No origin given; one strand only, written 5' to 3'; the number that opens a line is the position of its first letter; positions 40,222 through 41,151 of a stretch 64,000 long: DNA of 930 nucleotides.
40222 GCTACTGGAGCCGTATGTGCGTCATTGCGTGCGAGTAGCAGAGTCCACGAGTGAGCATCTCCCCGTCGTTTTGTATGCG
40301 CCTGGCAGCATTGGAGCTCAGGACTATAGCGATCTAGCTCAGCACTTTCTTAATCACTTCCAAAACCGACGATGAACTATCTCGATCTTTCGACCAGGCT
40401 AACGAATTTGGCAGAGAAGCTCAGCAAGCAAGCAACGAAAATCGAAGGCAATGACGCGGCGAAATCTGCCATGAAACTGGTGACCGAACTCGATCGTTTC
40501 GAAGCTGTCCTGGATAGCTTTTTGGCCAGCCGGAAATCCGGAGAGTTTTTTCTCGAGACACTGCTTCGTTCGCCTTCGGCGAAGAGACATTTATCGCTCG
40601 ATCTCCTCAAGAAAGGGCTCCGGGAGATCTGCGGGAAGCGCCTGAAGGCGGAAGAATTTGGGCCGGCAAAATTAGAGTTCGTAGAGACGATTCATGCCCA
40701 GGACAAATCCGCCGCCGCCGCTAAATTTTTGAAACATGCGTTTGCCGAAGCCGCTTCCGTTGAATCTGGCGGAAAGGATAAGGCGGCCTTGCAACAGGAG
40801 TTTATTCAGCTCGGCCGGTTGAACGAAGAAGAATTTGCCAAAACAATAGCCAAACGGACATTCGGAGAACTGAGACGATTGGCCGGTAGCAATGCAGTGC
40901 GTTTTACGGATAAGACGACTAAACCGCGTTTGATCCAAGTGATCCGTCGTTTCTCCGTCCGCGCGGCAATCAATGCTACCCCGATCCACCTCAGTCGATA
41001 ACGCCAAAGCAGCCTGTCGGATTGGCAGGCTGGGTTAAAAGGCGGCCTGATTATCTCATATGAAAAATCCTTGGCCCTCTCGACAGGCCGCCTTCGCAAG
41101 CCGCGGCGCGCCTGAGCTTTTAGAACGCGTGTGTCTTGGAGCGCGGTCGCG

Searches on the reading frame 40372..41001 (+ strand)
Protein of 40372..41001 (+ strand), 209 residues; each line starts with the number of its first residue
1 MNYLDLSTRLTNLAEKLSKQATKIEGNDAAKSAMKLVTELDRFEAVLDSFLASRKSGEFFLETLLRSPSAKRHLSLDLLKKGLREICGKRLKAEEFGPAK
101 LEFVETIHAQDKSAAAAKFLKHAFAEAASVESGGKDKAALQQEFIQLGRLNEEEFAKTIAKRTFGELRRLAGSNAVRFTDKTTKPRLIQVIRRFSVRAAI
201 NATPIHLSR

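Call 28: search_protein_families(library=pfam, proteins=[window:40372-41001:+], max_evalue=0.01)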
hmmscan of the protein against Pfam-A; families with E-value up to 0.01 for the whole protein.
window:40372-41001:+ (209 aa): 1 family
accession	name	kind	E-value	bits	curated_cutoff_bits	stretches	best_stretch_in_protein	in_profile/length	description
PF16528.11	Exo84_C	-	0.0066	16.7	32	0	6-55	55-104/205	Exocyst component 84 C-terminal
